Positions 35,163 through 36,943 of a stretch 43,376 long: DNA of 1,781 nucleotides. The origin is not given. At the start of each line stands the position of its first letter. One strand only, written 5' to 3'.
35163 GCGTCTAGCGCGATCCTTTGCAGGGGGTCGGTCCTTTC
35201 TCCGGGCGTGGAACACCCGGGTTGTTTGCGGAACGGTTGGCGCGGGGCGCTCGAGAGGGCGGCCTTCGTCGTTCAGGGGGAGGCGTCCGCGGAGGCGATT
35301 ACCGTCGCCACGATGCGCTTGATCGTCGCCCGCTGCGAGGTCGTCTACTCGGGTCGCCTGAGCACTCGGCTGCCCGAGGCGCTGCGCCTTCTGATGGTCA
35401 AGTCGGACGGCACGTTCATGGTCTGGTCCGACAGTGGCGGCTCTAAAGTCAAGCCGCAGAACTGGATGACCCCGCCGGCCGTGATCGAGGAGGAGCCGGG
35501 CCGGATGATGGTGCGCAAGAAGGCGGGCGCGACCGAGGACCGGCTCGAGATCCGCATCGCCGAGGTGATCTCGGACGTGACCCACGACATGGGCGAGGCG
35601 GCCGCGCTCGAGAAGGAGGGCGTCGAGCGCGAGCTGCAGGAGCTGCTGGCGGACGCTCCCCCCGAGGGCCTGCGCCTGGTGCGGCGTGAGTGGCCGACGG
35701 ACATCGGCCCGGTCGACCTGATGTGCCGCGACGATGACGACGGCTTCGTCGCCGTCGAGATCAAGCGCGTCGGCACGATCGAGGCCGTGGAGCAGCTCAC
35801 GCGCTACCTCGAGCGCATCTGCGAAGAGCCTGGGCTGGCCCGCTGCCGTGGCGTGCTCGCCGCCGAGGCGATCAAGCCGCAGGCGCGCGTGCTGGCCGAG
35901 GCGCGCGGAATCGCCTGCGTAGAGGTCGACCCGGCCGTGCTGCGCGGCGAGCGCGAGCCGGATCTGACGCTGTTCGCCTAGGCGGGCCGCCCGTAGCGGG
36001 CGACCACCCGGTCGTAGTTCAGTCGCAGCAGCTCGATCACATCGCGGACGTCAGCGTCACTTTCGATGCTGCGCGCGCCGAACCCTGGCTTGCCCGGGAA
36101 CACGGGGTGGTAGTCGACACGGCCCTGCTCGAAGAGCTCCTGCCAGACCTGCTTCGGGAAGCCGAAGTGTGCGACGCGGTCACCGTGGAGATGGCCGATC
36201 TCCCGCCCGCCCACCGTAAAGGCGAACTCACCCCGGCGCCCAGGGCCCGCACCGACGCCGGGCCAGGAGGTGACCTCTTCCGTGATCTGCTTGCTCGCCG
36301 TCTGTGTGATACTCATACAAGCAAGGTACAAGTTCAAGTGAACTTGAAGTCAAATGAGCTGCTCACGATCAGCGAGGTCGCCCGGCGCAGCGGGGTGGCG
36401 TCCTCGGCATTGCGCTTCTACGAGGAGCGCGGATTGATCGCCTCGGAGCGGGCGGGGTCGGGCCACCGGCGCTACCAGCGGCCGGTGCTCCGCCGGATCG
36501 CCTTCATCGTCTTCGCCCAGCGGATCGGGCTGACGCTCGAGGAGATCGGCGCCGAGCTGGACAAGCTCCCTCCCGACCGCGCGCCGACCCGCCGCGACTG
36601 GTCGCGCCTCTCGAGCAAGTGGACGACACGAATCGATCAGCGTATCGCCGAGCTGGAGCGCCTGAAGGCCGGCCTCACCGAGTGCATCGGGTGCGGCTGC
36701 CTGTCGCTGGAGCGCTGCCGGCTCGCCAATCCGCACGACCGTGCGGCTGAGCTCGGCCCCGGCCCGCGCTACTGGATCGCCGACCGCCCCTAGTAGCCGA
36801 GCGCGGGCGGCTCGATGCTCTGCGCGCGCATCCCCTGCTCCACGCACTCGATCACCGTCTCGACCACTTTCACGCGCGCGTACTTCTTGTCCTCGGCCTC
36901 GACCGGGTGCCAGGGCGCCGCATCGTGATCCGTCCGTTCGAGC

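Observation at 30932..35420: A diverged copy of the nucS 5' end lies 4.3 kb upstream of intact nucS, bracketing a decayed mobile-element-like insert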

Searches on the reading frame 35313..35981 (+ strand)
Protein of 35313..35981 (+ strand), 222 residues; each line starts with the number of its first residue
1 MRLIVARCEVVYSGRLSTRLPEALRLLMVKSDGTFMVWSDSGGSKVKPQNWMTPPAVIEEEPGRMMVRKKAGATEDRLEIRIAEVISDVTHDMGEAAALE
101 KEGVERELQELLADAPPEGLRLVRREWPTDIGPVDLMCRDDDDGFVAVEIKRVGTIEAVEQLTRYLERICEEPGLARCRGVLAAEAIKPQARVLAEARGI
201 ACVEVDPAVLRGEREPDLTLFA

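Call 5: find_encoding_contigs(protein=window:35313-35981:+, flank=10000, max_places=10)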
Protein window:35313-35981:+ (222 aa): no gene with exactly this product is on record in the collection.
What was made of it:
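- Tried and rejected: Not on record (call 5).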

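Call 6: search_protein_families(library=pfam, proteins=[window:35313-35981:+], max_evalue=0.01)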
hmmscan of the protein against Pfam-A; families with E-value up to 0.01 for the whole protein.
window:35313-35981:+ (222 aa): 2 families
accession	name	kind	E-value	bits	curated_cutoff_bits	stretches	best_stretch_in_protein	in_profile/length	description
PF01939.22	NucS_C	-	4.1e-28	98.3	24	1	105-208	2-109/124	Endonuclease NucS C-terminal domain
PF21003.3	NucS_N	-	2.4e-20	72.7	23.9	1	2-95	5-97/100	Endonuclease NucS N-terminal PH-like domain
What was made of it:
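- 35465..35981 (+): Resident (ancestral) part of nucS. The whole 222-aa chimera is intact. NucS_N plus NucS_C by Pfam (call 6).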

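Call 10: find_related_loci(query=window:35313-35981:+, collection=genome_contigs, flank=10000)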
Query window:35313-35981:+ (222 aa) in genome_contigs; peptide patterns used: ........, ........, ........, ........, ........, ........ (x = any residue, [..] = any of these).
600 stretches matched a pattern (row limit reached: there are more); 520 encode a relative of the query (tblastn E <= 1e-3); the best 80 are kept; 80 distinct loci.
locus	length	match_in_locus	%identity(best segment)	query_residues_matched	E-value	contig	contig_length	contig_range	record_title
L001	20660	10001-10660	89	1-222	5e-127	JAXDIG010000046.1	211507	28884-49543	MAG: Thermoleophilaceae bacterium isolate BP_542 scaffold_1066171, whole genome shotgun sequence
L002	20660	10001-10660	87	1-222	1e-125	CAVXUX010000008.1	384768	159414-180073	MAG: uncultured Thermoleophilaceae bacterium isolate MFD04850.bin.2.235 genome assembly, contig: contig_7566, whole geno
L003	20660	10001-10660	87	1-222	1e-125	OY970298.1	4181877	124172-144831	MAG: uncultured Thermoleophilaceae bacterium isolate MFD04935.bin.1.10 genome assembly, chromosome: 1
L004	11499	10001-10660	88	1-222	1e-125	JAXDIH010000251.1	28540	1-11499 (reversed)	MAG: Thermoleophilaceae bacterium isolate BP_543 scaffold_3698915, whole genome shotgun sequence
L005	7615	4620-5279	87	1-222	1e-123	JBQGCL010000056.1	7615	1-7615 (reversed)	MAG: Thermoleophilaceae bacterium isolate FBaSoil0_20 FBaSoil0_contig56, whole genome shotgun sequence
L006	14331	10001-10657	86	1-221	7e-122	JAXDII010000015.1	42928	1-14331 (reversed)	MAG: Thermoleophilaceae bacterium isolate BP_544 scaffold_779598, whole genome shotgun sequence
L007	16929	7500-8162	83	1-222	9e-122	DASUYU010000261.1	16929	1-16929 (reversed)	MAG TPA_asm: Thermoleophilaceae bacterium isolate SMAG_U1903 k141_1505910, whole genome shotgun sequence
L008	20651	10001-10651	86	1-221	1e-120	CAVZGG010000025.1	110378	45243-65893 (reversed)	MAG: uncultured Thermoleophilaceae bacterium isolate MFD05567.bin.3.543 genome assembly, contig: contig_94954, whole gen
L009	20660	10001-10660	85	1-222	6e-121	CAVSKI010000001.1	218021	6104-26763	MAG: uncultured Thermoleophilaceae bacterium isolate MFD09212.bin.1.47 genome assembly, contig: contig_100299, whole gen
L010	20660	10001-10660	86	1-222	3e-121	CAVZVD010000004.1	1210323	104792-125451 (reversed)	MAG: uncultured Thermoleophilaceae bacterium isolate MFD06742.bin.2.265 genome assembly, contig: contig_11689, whole gen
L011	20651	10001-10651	85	1-221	7e-121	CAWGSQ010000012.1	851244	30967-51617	MAG: uncultured Thermoleophilaceae bacterium isolate MFD04212.bin.2.167 genome assembly, contig: contig_9129, whole geno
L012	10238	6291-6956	85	1-221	2e-120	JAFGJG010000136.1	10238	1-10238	MAG: Thermoleophilaceae bacterium isolate Zod_Metabat.264 k87_7116088, whole genome shotgun sequence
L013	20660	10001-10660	83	1-222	5e-120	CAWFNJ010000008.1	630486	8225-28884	MAG: uncultured Gammaproteobacteria bacterium isolate MFD06229.bin.2.191 genome assembly, contig: contig_4488, whole gen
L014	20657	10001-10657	86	1-221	4e-120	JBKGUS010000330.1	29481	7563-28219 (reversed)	MAG: Thermoleophilaceae bacterium isolate CMU.bins.286 k141_12673626, whole genome shotgun sequence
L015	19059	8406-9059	84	1-222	5e-119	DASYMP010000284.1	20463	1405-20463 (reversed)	MAG TPA_asm: Thermoleophilaceae bacterium isolate SMAG_U4378 k141_1525538, whole genome shotgun sequence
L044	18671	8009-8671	80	1-222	4e-111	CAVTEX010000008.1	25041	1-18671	MAG: uncultured Thermoleophilaceae bacterium isolate MFD00962.bin.2.206 genome assembly, contig: contig_229168, whole ge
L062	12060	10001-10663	78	1-222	8e-108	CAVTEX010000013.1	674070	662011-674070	MAG: uncultured Thermoleophilaceae bacterium isolate MFD00962.bin.2.206 genome assembly, contig: contig_41185, whole gen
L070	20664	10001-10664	92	1-222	2e-107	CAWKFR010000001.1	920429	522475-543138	MAG: uncultured Thermoleophilaceae bacterium isolate MFD09212.bin.2.90 genome assembly, contig: contig_10476, whole geno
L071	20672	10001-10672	76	1-222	2e-107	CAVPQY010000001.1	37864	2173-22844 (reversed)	MAG: uncultured Actinomycetes bacterium isolate MFD00392.bin.2.114 genome assembly, contig: contig_106168, whole genome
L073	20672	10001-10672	76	1-222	3e-107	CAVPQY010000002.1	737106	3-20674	MAG: uncultured Actinomycetes bacterium isolate MFD00392.bin.2.114 genome assembly, contig: contig_17656, whole genome s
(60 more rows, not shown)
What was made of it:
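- Some MAGs hold two nucS loci (L044/L062 and L071/L073, call 10).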

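Call 23: search_protein_families(library=pfam, proteins=[L070:3222-4205:-, L070:4897-5403:+, L070:5816-6139:+, L070:6729-7787:-, L070:7964-8683:-, L070:9339-9626:+, L070:8961-9287:-], max_evalue=0.1)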
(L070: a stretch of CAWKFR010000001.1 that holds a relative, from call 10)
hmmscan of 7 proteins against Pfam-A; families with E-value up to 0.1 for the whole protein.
L070:3222-4205:- (327 aa): 7 families
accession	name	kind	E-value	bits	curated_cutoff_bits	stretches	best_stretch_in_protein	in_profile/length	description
PF00561.26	Abhydrolase_1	-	1.6e-34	120.1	25.8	1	42-284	1-245/245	alpha/beta hydrolase fold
PF12697.13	Abhydrolase_6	-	3.7e-26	93.6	26.3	1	44-290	1-217/217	Alpha/beta hydrolase family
PF12146.15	Hydrolase_4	-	3.6e-14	53.1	27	1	43-282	6-237/239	Serine aminopeptidase, S33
PF02230.22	Abhydrolase_2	-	0.0022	18.3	23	1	235-277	153-199/217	Phospholipase/Carboxylesterase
PF07224.18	Chlorophyllase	-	0.043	13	26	0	36-80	37-82/301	Chlorophyllase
PF05057.20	DUF676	-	0.054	13.4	20.3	0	44-121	8-92/217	Putative serine esterase (DUF676)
PF08386.16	Abhydrolase_4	-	0.073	13.6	21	0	231-277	27-73/103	TAP-like protein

L070:4897-5403:+ (168 aa): 1 family
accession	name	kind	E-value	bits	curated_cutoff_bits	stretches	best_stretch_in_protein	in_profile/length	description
PF10002.14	DUF2243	-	1.4e-45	155.4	25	1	14-154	1-138/140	Predicted membrane protein (DUF2243)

L070:5816-6139:+ (107 aa): 0 families

L070:6729-7787:- (352 aa): 2 families
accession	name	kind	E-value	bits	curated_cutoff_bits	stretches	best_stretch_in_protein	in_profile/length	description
PF01391.23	Collagen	-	0.00037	20.6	27.2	1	135-160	28-53/60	Collagen triple helix repeat (20 copies)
PF16081.10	Phage_holin_7_1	-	0.023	15.3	27.8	1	66-107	36-75/121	Mycobacterial 2 TMS Phage Holin (M2 Hol) Family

L070:7964-8683:- (239 aa): 4 families
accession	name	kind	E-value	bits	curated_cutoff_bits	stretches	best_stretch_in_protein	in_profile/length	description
PF17963.7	Big_9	-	0.0038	18.5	23.6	1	191-214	65-88/89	Bacterial Ig domain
PF09136.16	Glucodextran_B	-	0.012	16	27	1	188-216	53-81/83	Glucodextranase, domain B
PF12733.13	Cadherin-like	-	0.014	16.3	24.2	1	189-219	60-89/89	Cadherin-like beta sandwich domain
PF19077.6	Big_13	-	0.038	14.9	27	1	174-214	55-98/102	Bacterial Ig-like domain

L070:9339-9626:+ (95 aa): 5 families
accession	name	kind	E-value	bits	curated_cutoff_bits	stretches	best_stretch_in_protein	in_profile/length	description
PF23933.1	DUF7269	-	0.0027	18.2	29.1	1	14-87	2-76/162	Family of unknown function (DUF7269)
PF13828.11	DUF4190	-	0.0042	17.2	35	1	26-61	1-38/62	Domain of unknown function (DUF4190)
PF02529.20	PetG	-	0.0075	16.5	23.7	1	42-61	14-33/36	Cytochrome B6-F complex subunit 5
PF18181.6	SLATT_1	-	0.012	16.1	26.3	1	10-61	24-75/122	SMODS and SLOG-associating 2TM effector domain 1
PF19744.4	DUF6232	-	0.035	15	27.4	1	18-63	39-83/117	Family of unknown function (DUF6232)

L070:8961-9287:- (108 aa): 1 family
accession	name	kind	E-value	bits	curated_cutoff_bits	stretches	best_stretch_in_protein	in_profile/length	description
PF13466.11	STAS_2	-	0.031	14.9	29.2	1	11-66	5-61/80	STAS domain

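Call 70: search_solved_structures(query=window:35313-35981:+, max_evalue=0.001, show_alignments=3)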
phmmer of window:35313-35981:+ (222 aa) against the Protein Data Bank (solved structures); distinct sequences matched with E-value up to 0.001: 2.
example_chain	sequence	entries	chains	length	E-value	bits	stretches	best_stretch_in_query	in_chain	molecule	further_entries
2vld_A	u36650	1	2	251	1.1e-22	84.1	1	4-213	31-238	Endonuclease NucS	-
5gke_A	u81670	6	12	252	6.1e-19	71.9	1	3-208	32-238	Endonuclease EndoMS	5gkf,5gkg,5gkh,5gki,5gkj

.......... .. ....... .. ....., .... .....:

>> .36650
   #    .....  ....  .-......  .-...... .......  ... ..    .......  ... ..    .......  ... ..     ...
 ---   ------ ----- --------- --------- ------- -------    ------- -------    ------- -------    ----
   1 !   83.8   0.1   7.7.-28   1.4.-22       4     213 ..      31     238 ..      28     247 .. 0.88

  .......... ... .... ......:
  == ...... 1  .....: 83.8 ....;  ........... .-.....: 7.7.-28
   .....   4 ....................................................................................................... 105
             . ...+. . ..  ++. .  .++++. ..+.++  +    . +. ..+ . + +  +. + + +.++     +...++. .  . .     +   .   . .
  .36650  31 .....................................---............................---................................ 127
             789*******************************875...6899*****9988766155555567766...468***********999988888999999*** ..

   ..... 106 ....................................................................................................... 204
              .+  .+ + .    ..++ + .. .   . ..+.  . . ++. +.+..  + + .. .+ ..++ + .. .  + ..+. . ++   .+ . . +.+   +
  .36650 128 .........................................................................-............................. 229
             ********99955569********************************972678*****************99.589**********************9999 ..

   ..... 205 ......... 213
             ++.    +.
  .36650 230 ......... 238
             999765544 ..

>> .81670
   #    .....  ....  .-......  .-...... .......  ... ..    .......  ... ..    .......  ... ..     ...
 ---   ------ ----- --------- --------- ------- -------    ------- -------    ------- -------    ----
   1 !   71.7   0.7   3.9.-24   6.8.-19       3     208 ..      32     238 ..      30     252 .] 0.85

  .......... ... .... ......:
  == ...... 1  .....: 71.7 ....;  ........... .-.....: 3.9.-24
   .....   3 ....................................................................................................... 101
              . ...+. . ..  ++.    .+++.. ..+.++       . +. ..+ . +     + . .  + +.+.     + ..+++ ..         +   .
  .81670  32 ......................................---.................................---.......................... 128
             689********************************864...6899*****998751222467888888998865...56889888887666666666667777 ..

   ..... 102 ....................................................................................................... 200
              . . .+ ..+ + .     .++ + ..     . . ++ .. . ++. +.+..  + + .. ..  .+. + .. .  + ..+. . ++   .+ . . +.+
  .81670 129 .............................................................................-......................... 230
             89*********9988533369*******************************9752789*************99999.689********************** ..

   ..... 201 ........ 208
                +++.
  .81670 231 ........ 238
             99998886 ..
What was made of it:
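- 35465..35981 (+): Catalytic D/E-x-K and Y12/N50/W51 align to archaeal NucS/EndoMS (call 70).
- On NucS/EndoMS mismatch endonuclease (the chimeric product): Y12, N50/W51 and D..E-x-K align to 2VLD and 5GKE (call 70).
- N50/W51 align with the base-binding N76/W77 of EndoMS (call 70).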

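Call 96: search_protein_families(library=pfam, proteins=[L007:6711-7406:-, L071:6071-7630:-, L071:8190-8834:+], max_evalue=1)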
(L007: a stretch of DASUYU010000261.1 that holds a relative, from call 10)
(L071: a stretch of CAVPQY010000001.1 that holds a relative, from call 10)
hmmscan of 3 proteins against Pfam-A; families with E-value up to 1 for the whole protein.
L007:6711-7406:- (231 aa): 2 families
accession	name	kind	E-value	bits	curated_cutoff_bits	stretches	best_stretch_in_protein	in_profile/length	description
PF13473.12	Cupredoxin_1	-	1.1e-06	29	27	1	128-218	23-96/104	Cupredoxin-like domain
PF06525.17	SoxE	-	0.00093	19.2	21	1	193-230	100-138/149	Sulfocyanin (SoxE) domain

L071:6071-7630:- (519 aa): 1 family
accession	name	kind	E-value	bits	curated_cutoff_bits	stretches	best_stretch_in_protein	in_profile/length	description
PF03055.21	RPE65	-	1.8e-110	370.7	27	1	66-516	2-468/469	Retinal pigment epithelial membrane protein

L071:8190-8834:+ (214 aa): 7 families
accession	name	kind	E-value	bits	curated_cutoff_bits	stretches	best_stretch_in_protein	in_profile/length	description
PF00190.28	Cupin_1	-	2.1e-24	86.3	22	1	66-179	5-121/151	Cupin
PF07883.17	Cupin_2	-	3e-10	40.1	27.2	1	99-172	3-70/70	Cupin domain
PF14667.12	Polysacc_synt_C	-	5.4e-08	33.4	28.7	1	96-174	20-101/111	Polysaccharide biosynthesis C-terminal domain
PF06339.18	Ectoine_synth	-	0.0081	16.9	27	1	110-177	50-112/127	Ectoine synthase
PF08007.18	JmjC_2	-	0.031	14.2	22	1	129-159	77-107/127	JmjC domain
PF03079.20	ARD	-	0.14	12.8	27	1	108-158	86-135/157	ARD/ARD' family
PF13621.12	Cupin_8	-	0.32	11.3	27.4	1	140-162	214-236/252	Cupin-like domain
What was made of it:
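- On Site-specific integrative element inside a gene, with ORF reconstitution (e14/icd type): The ORFs tested from the L070, L071 and L007 inserts have no recombinase domain (calls 23, 96).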

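Call 101: search_protein_families(library=ncbifam, proteins=[window:35313-35981:+], max_evalue=0.001)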
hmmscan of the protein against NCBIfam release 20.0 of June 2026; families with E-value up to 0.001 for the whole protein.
window:35313-35981:+ (222 aa): 2 families
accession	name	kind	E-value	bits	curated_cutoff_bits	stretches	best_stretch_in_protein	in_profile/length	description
NF002876.0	PRK03298.1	equivalog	2.4e-81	272.4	252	1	1-221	1-224/224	endonuclease NucS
NF003270.0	PRK04247.1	equivalog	8.2e-40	136.4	216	1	3-210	29-239/250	endonuclease NucS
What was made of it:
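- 35465..35981 (+): NCBIfam NucS equivalog 272 bits, above the 252-bit cut-off (call 101).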

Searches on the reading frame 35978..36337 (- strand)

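Call 6: search_protein_families(library=pfam, proteins=[window:35978-36337:-], max_evalue=0.01)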
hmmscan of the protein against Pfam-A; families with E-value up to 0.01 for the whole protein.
window:35978-36337:- (119 aa): 1 family
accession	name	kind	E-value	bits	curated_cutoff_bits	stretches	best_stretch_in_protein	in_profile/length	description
PF17648.7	Luciferase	-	1.6e-15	57.4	23.7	1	44-106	1-62/63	Luciferase domain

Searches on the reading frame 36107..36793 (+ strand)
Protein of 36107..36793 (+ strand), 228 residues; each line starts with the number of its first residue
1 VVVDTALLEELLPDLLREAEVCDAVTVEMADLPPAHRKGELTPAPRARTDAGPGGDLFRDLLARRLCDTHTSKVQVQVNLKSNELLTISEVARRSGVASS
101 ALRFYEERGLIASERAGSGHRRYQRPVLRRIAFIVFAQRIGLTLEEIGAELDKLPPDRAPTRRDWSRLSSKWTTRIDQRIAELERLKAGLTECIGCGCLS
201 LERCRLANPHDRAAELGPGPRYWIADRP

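Call 6: search_protein_families(library=pfam, proteins=[window:36107-36793:+], max_evalue=0.01)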
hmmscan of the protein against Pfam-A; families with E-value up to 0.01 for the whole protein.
window:36107-36793:+ (228 aa): 3 families
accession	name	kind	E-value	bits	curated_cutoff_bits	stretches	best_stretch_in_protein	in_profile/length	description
PF09278.17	MerR-DNA-bind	-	3.1e-16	60.2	25.4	1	128-193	1-65/65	MerR, DNA binding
PF13411.12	MerR_1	-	3.3e-14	53.2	21.6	1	87-151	2-66/69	MerR HTH family regulatory protein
PF00376.29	MerR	-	4e-14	52.6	28.2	1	87-123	1-38/38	MerR family regulatory protein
